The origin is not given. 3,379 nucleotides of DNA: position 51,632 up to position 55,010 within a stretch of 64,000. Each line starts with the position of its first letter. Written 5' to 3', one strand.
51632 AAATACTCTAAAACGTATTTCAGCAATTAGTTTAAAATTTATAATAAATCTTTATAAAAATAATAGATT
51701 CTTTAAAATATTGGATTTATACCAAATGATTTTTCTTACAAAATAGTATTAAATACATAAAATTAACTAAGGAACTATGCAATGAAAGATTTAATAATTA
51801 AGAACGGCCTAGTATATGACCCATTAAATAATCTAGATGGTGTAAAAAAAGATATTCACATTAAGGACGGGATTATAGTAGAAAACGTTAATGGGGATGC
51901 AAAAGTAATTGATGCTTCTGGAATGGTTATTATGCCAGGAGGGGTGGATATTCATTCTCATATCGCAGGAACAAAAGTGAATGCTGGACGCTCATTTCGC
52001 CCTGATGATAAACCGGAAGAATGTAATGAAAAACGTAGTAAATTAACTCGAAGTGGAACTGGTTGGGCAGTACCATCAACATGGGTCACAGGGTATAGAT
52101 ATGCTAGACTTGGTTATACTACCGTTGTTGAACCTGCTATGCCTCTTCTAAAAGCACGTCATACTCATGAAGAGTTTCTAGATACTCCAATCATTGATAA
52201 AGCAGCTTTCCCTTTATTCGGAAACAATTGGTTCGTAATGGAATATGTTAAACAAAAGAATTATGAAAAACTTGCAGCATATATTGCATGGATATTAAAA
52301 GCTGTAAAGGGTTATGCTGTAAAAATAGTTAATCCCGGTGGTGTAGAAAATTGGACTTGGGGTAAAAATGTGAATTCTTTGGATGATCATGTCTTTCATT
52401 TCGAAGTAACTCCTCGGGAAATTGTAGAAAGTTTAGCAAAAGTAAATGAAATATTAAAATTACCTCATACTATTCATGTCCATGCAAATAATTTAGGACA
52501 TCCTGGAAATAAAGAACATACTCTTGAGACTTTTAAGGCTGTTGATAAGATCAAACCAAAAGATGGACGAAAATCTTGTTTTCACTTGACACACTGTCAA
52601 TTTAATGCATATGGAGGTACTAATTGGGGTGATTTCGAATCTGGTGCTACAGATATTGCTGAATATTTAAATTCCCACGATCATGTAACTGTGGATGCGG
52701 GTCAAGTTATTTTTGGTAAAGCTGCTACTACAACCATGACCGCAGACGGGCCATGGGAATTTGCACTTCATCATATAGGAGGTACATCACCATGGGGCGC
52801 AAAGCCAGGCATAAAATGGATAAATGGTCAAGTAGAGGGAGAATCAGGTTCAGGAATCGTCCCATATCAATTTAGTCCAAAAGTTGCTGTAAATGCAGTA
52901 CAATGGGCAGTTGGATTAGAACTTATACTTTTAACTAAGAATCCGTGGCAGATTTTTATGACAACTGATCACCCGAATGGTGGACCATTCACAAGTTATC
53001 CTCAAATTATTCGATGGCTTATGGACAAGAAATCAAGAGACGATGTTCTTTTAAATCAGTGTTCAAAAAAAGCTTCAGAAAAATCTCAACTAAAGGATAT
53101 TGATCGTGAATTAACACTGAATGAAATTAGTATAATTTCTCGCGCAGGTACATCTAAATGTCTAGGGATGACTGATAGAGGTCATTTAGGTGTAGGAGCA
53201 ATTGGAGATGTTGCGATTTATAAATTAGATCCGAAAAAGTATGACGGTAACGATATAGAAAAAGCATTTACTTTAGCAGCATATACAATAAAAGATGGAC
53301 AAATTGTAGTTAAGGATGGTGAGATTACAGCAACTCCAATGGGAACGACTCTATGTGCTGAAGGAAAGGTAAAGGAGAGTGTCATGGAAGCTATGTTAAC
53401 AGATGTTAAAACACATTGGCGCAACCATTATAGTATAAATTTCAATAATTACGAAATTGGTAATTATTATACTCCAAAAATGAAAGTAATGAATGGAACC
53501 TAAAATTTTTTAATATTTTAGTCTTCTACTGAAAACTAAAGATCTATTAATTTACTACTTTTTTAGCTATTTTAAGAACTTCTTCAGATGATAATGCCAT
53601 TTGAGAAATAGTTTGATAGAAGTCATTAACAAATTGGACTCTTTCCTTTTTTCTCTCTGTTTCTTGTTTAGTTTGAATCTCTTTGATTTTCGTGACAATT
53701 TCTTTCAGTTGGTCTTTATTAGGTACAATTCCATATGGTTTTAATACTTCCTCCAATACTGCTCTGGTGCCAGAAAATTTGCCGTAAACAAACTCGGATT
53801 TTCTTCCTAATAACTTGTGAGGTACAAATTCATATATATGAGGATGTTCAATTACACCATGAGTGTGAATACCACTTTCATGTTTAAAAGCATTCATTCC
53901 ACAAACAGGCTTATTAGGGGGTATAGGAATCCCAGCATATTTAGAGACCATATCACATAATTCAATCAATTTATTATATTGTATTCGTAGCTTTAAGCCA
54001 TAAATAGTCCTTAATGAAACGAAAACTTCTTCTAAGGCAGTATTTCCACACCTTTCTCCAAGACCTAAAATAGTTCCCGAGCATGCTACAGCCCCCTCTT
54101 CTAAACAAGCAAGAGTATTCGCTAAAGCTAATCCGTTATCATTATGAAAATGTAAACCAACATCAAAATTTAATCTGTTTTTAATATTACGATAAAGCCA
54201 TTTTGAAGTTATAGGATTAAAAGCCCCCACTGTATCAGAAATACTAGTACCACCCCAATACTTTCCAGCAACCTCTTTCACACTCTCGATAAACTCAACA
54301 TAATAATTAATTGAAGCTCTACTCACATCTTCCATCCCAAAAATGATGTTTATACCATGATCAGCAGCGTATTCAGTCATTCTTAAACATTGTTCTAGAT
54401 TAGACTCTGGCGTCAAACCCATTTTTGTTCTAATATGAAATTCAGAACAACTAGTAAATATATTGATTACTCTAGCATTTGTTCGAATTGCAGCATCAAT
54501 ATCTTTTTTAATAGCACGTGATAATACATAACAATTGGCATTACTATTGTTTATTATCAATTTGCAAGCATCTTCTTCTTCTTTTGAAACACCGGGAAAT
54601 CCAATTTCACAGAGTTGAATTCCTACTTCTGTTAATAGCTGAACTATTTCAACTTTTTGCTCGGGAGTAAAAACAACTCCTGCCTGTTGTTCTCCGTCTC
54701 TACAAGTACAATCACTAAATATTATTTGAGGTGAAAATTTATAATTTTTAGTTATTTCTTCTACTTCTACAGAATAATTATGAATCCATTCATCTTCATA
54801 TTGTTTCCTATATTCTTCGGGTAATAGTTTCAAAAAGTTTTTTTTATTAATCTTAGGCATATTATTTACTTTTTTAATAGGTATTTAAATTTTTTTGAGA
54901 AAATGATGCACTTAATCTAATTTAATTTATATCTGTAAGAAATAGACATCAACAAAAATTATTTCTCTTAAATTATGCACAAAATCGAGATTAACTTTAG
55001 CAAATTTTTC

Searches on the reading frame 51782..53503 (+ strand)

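Call 64: search_protein_families(library=pfam, proteins=[window:51782-53503:+], max_evalue=0.00001)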
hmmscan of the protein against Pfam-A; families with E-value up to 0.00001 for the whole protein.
window:51782-53503:+ (573 aa): 1 family
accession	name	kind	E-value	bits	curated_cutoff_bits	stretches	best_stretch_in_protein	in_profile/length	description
PF07969.17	Amidohydro_3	-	5.8e-61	207.8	29.7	1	41-510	1-472/472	Amidohydrolase family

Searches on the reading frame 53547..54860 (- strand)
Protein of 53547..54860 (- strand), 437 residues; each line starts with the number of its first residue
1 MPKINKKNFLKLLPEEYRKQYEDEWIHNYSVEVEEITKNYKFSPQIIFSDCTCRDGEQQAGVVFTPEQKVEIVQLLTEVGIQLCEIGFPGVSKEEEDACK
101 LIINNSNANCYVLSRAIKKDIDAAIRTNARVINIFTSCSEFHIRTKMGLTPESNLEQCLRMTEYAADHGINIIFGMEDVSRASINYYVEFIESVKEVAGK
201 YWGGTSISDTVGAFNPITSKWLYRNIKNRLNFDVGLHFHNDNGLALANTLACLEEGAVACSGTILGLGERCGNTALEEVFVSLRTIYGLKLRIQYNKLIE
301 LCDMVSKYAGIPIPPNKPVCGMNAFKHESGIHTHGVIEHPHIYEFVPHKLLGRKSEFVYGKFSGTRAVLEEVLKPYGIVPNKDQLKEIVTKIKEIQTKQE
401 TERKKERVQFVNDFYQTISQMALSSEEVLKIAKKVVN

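Call 63: find_encoding_contigs(protein=window:53547-54860:-, flank=10000, max_places=1)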
Protein window:53547-54860:- (437 aa): 1 contig read that carries it; 1 place shown.
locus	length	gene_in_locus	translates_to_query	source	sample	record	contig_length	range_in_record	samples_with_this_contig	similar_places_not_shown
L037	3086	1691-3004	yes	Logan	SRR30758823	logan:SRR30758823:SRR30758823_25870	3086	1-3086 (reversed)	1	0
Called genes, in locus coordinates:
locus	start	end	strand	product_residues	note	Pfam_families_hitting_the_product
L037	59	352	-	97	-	-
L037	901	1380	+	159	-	-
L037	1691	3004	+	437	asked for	PF00682:HMGL-like, PF22617:HCS_D2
